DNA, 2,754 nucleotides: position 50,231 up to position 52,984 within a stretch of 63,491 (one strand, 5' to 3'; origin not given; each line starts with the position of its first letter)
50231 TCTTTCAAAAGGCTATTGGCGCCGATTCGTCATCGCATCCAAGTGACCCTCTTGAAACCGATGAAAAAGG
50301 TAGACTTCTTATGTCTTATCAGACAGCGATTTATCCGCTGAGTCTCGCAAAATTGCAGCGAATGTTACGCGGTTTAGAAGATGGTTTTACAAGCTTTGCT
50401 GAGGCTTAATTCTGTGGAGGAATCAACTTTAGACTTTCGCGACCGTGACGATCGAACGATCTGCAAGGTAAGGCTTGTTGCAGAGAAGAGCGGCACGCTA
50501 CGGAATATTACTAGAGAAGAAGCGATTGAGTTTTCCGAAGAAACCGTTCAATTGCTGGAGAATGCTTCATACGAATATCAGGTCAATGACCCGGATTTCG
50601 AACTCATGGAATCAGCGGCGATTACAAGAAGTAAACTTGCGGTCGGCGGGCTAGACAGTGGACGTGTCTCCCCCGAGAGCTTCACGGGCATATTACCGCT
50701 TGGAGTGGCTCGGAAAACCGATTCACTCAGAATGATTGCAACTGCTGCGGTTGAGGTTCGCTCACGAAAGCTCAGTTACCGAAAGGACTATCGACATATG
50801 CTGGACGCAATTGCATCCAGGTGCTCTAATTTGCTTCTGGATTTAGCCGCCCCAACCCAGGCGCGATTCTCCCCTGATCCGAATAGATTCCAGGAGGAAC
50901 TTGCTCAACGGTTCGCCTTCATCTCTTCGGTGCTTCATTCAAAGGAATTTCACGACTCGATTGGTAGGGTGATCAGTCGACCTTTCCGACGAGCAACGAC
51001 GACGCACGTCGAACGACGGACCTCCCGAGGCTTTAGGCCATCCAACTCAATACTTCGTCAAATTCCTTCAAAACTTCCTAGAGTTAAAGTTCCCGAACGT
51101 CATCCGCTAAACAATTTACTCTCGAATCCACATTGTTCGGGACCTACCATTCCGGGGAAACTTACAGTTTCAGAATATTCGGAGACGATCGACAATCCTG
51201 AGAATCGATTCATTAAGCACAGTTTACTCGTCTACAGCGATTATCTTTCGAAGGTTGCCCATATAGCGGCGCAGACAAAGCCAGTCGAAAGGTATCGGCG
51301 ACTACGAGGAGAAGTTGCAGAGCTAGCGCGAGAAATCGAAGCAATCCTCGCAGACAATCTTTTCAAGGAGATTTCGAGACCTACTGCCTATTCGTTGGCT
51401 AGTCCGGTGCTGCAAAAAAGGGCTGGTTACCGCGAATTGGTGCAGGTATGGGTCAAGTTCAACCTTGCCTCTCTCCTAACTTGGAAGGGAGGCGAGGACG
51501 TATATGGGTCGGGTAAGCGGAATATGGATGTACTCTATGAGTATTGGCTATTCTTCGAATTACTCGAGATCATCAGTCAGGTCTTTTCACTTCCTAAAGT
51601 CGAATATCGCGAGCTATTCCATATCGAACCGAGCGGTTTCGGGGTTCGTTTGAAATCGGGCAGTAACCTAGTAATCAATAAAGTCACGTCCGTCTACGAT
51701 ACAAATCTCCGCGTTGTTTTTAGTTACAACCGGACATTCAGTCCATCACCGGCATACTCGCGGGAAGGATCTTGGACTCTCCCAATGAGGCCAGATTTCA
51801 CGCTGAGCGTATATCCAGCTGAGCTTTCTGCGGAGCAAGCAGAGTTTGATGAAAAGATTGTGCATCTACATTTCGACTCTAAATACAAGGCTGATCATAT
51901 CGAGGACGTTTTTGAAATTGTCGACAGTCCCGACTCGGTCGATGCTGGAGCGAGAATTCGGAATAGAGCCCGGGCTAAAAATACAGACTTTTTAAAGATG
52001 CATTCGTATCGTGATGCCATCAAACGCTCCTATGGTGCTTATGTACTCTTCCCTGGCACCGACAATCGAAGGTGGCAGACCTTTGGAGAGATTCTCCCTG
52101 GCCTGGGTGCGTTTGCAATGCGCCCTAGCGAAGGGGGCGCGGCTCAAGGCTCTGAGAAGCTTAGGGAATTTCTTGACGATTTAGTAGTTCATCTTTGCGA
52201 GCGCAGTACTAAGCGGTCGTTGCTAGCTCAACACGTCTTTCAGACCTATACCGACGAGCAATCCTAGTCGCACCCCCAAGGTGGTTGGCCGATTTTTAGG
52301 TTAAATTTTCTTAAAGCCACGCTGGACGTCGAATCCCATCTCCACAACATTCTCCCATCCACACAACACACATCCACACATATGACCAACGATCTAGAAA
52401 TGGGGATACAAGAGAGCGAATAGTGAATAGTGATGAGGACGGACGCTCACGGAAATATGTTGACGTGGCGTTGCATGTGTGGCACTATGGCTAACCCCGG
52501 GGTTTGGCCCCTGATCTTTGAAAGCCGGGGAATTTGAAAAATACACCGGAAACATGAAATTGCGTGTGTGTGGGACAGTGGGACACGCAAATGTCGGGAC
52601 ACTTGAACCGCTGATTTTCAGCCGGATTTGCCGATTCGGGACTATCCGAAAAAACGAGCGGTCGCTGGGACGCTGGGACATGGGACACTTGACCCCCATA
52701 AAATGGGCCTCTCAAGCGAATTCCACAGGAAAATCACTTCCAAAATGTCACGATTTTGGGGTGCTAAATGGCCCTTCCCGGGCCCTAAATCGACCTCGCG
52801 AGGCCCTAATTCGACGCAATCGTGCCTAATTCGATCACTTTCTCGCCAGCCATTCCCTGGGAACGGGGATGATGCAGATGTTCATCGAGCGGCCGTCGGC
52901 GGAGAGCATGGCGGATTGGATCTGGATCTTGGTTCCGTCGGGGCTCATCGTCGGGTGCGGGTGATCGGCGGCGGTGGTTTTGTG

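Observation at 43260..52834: Lower-GC defence island splitting a pectin/rhamnose regulon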

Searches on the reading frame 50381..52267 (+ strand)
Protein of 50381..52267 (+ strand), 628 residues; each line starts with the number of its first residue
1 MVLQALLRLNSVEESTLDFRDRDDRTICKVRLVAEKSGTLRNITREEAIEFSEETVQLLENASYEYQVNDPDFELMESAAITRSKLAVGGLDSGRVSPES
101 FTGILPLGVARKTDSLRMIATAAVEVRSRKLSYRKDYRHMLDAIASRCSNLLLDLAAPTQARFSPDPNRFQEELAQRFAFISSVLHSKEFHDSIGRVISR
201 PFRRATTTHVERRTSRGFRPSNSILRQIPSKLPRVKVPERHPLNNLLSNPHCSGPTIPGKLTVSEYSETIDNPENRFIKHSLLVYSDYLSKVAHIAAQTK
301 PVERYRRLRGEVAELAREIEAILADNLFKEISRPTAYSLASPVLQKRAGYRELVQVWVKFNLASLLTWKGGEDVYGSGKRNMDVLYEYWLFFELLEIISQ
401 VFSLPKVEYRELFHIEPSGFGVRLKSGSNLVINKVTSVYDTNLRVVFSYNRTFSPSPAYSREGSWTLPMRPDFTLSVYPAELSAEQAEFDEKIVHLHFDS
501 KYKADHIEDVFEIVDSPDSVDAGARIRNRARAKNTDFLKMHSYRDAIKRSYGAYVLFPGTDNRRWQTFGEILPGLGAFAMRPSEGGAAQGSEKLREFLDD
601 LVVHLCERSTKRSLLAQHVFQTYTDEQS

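Call 3: search_protein_families(library=pfam, proteins=[window:50381-52267:+], max_evalue=0.01)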
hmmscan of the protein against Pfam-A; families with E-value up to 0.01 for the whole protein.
window:50381-52267:+ (628 aa): 2 families
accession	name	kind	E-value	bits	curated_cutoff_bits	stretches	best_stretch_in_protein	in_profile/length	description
PF09823.15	DUF2357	-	1.6e-33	116.4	23.3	1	94-357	2-251/251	Domain of unknown function (DUF2357)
PF04411.18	PDDEXK_7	-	5.7e-24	85.5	22.1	1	385-561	2-163/164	PD-(D/E)XK nuclease superfamily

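Call 4: search_protein_families(library=padloc, proteins=[window:50381-52267:+], max_evalue=0.01)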
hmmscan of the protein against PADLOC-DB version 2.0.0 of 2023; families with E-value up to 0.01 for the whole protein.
window:50381-52267:+ (628 aa): 0 families

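Call 16: search_protein_families(library=ncbifam, proteins=[window:50381-52267:+], max_evalue=0.01)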
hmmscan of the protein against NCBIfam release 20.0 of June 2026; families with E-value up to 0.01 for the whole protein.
window:50381-52267:+ (628 aa): 0 families

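Call 17: find_encoding_contigs(protein=window:50381-52267:+, flank=10000, max_places=10)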
Protein window:50381-52267:+ (628 aa): no gene with exactly this product is on record in the collection.

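Call 19: find_homologous_proteins(query=window:50381-52267:+, max_evalue=1e-10)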
Query window:50381-52267:+ (628 aa): 2235 proteins with E <= 1e-10 among 8000 candidates; the best 120 are listed.
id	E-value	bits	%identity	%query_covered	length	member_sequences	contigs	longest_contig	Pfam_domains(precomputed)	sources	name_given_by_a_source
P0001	0.0e+0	1386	100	98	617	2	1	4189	PF04411.19,PF09823.16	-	-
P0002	5.9e-171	588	46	96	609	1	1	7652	PF04411.19,PF09823.16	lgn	-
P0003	5.8e-157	542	42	99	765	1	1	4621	PF04411.19,PF09823.16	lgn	-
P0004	1.5e-155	537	44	99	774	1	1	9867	PF04411.19,PF09823.16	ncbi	-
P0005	2.3e-152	527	44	96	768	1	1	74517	PF04411.19,PF09823.16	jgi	jgi:hypothetical protein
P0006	2.9e-148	513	41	98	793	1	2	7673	PF04411.19,PF09823.16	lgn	-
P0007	1.7e-145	504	42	95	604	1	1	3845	PF04411.19,PF09823.16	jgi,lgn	-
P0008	2.4e-141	490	42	96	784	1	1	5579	PF04411.19,PF09823.16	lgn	-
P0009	8.4e-139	482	40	95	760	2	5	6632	PF04411.19,PF09823.16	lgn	-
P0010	3.4e-138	480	41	95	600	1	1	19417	PF04411.19,PF09823.16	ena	-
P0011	1.5e-137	478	39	98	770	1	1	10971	PF04411.19,PF09823.16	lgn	-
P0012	3.7e-137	477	40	96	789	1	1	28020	PF04411.19,PF09823.16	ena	-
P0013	5.6e-136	473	41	96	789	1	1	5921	PF04411.19,PF09823.16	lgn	-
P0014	7.7e-136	472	41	96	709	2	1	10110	PF04411.19,PF09823.16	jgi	-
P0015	8.1e-136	472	41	97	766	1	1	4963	PF04411.19,PF09823.16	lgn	-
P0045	1.5e-130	455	41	95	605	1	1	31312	PF04411.19,PF09823.16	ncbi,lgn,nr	ncbi:MAG TPA: DUF2357 domain-containing protein [Bacilli bacterium]|nr:DUF2357 domain-containing pro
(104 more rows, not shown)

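Call 21: find_encoding_contigs(protein=P0001, flank=10000, max_places=6)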
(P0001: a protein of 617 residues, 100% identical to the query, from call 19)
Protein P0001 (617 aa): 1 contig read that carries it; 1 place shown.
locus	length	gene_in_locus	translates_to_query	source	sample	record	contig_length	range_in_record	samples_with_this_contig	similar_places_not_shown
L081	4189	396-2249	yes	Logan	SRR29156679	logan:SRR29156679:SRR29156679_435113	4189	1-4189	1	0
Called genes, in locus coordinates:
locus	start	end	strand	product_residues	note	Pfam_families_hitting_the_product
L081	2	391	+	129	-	?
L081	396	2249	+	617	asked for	PF09823:DUF2357, PF04411:PDDEXK_7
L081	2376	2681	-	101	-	-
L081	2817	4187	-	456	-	?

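Call 22: find_encoding_contigs(protein=P0005, flank=10000, max_places=3)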
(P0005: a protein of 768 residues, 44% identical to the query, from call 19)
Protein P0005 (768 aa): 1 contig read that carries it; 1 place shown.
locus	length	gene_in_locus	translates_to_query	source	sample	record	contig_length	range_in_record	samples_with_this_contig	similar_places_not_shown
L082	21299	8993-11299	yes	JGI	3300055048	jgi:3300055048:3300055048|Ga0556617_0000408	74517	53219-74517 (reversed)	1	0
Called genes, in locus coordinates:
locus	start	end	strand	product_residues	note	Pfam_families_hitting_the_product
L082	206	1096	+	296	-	-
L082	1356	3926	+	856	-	PF03235:GmrSD_N, PF07510:GmrSD_C, PF14088:DUF4268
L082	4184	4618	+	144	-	PF03852:Vsr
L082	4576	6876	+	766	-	PF00145:DNA_methylase, PF09445:Methyltransf_15 (faint), PF00145:DNA_methylase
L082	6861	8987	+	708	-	PF07728:AAA_5 (weak)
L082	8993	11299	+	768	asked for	PF09823:DUF2357, PF04411:PDDEXK_7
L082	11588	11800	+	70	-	-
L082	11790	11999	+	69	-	-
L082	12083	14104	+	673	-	PF00239:Resolvase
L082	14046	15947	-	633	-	-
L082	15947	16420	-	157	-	-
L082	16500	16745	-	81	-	-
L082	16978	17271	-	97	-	-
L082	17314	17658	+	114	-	-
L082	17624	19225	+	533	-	-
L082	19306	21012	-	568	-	-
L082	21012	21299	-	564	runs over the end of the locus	-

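Call 23: find_encoding_contigs(protein=P0002, flank=10000, max_places=3)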
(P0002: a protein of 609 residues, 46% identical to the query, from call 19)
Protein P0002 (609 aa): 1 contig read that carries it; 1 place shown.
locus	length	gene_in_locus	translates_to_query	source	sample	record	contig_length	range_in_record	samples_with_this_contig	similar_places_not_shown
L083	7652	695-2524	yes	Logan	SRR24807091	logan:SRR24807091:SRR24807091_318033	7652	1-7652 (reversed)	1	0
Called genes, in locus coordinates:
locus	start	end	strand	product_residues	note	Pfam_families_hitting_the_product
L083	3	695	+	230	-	?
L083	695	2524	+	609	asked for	PF09823:DUF2357, PF04411:PDDEXK_7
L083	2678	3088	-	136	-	-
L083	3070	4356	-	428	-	PF06114:Peptidase_M78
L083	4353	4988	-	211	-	-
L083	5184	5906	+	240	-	PF10108:DNA_pol_B_exo2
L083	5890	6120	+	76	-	-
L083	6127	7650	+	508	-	?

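Call 40: search_solved_structures(query=window:50381-52267:+, max_evalue=0.1)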
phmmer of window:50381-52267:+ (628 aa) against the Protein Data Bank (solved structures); distinct sequences matched with E-value up to 0.1: 0.

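Call 70: find_related_loci(query=A3, collection=viral_contigs, flank=8000)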
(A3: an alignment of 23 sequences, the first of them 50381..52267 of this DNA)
Query A3 (628 aa) in viral_contigs; peptide patterns used: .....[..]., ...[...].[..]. (x = any residue, [..] = any of these).
71 stretches matched a pattern; 4 encode a relative of the query (tblastn E <= 1e-3); 4 distinct loci.
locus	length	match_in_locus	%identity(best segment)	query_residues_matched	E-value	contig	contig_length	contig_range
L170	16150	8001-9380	29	125-583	5e-56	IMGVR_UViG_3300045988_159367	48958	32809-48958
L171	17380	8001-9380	29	125-583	5e-56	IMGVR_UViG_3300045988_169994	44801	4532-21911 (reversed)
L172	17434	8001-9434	25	120-609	7e-31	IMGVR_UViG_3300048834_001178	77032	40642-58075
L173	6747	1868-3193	24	125-585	4e-19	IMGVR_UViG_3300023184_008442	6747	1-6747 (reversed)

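Call 71: find_encoding_contigs(protein=P0010, flank=10000, max_places=2)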
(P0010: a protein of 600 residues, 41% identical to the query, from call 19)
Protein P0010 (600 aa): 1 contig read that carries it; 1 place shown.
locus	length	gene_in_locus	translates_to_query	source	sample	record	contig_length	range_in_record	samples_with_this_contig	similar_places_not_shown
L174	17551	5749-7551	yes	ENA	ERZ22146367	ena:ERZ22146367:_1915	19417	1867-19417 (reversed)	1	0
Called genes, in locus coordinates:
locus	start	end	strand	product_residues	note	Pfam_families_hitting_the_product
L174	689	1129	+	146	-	PF03852:Vsr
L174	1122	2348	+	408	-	PF00145:DNA_methylase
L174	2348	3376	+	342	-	PF00145:DNA_methylase, PF09445:Methyltransf_15 (weak)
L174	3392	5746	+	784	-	-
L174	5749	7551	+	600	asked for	PF09823:DUF2357, PF04411:PDDEXK_7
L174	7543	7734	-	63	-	-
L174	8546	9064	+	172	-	PF20600:ExoX-like_C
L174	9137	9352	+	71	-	-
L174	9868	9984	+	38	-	-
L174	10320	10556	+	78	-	PF04471:Mrr_cat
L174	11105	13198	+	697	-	PF01580:FtsK_SpoIIIE (faint), PF01935:DUF87, PF10412:TrwB_AAD_bind (weak), PF12846:AAA_10 (faint)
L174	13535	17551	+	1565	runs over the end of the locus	PF25794:SACS, PF00580:UvrD-helicase (faint), PF05127:NAT10_TcmA_helicase (faint), PF13086:AAA_11 (weak), PF13245:AAA_19, PF13604:AAA_30 (weak), PF13086:AAA_11 (weak), PF13087:AAA_12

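Call 72: find_encoding_contigs(protein=P0045, flank=10000, max_places=2)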
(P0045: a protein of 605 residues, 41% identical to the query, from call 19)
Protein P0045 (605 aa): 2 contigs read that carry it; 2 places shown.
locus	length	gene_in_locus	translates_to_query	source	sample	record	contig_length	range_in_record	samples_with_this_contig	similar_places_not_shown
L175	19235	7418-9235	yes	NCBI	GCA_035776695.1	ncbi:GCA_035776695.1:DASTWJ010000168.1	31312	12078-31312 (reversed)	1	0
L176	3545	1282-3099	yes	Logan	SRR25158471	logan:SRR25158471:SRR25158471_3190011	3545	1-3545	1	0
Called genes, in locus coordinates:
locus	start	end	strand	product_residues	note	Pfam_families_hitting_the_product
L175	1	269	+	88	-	?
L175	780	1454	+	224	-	PF03691:UPF0167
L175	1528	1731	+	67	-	PF07870:DUF1657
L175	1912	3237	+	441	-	PF12844:HTH_19 (weak), PF13560:HTH_31 (weak), PF01381:HTH_3, PF13428:TPR_14 (faint), PF17874:TPR_MalT, PF13424:TPR_12, PF17874:TPR_MalT, PF13424:TPR_12, +4 more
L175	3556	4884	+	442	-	PF12844:HTH_19 (weak), PF13443:HTH_26 (weak), PF00145:DNA_methylase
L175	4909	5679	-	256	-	PF09520:HinfI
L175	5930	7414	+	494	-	-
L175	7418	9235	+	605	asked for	PF09823:DUF2357, PF04411:PDDEXK_7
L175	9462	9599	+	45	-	-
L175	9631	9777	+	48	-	-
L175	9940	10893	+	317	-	-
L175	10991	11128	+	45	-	-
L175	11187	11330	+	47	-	-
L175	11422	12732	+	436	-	PF04055:Radical_SAM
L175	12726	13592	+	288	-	-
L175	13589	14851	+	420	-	PF00675:Peptidase_M16, PF05193:Peptidase_M16_C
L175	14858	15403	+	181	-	-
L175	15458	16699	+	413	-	PF07690:MFS_1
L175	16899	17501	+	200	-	PF00440:TetR_N, PF08359:TetR_C_4, PF17932:TetR_C_24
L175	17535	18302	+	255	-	PF01012:ETF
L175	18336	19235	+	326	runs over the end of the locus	PF01012:ETF, PF00766:ETF_alpha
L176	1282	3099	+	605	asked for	PF09823:DUF2357, PF04411:PDDEXK_7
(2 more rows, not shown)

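Call 73: find_encoding_contigs(protein=P0004, flank=10000, max_places=2)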
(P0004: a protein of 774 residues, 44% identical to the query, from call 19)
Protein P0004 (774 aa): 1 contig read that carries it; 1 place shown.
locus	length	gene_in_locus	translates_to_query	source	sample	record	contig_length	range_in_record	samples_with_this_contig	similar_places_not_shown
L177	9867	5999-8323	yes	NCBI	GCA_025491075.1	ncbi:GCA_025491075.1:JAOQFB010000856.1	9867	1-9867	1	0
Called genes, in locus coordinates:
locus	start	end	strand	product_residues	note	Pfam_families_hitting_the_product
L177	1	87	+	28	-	?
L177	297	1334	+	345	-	-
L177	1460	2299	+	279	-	-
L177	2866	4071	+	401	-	PF00145:DNA_methylase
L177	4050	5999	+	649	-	-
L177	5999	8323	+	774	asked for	PF09823:DUF2357, PF04411:PDDEXK_7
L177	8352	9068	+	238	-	PF00730:HhH-GPD, PF10576:EndIII_4Fe-2S (weak)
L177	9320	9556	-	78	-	-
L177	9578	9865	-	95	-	?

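Call 94: search_dna_similar(query=window:50381-52267:+, collection=plasmids, mode=protein, max_rows=10)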
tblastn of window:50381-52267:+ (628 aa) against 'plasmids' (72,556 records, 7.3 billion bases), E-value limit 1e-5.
Records with a match: 5; places in all: 5; records where one place covers at least 80% of the query: 1.
Best place of each record, by identity: <60% 5.
By first word of the organism name: Sinorhizobium 2; Rhizobium 1; Thauera 1; Kurthia 1.
By predicted mobility (MOB-suite, as given by PLSDB): non-mobilizable 3; conjugative 2.
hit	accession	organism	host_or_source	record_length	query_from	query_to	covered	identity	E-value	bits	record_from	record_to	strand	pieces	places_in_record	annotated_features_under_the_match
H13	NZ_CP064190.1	Rhizobium sp. 007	Onobrychis viciifolia,cell culture,root ...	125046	93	598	81%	26.1%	1e-18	98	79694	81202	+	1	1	DUF2357 domain-containing protein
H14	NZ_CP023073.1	Sinorhizobium fredii CCBAU 83666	G.max,nodule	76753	93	559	74%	25.5%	2e-13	82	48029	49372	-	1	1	DUF2357 domain-containing protein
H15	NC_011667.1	Thauera aminoaromatica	-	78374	124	589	74%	24.7%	4e-17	94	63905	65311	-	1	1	DUF2357 domain-containing protein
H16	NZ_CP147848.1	Kurthia gibsonii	water,water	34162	125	562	70%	22.6%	4e-14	84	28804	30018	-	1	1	DUF2357 domain-containing protein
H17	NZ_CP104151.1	Sinorhizobium medicae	Trigonella foenum-graecum,cell culture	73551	258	601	55%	27.1%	4e-12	77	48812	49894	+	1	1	DUF2357 domain-containing protein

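Call 95: search_dna_similar(query=window:50381-52267:+, collection=phages, mode=protein, max_rows=8)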
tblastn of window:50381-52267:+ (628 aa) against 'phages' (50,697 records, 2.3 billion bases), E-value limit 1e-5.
No match.

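Call 97: search_protein_families(library=phrogs, proteins=[window:50381-52267:+], max_evalue=0.01)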
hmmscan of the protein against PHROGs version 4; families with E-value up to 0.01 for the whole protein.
window:50381-52267:+ (628 aa): 0 families

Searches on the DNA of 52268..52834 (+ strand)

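Call 108: search_dna_similar(query=window:52268-52834:+, collection=plasmids, mode=distant, max_rows=5)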
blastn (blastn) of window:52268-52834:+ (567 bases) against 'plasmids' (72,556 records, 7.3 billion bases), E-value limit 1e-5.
No match.

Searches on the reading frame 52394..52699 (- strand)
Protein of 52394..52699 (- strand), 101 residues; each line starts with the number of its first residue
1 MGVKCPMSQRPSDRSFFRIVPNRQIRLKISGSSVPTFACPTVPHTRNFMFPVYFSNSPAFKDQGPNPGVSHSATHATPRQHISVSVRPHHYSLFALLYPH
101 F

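Call 52: search_protein_families(library=pfam, proteins=[window:52394-52699:-], max_evalue=0.01)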
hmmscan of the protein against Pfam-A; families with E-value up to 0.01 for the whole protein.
window:52394-52699:- (101 aa): 0 families

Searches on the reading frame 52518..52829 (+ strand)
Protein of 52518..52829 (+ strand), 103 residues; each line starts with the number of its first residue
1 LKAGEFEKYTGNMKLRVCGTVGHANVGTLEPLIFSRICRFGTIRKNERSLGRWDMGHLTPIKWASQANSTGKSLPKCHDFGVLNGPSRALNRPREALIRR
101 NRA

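Call 52: search_protein_families(library=pfam, proteins=[window:52518-52829:+], max_evalue=0.01)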
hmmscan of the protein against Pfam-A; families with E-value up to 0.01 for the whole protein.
window:52518-52829:+ (103 aa): 0 families
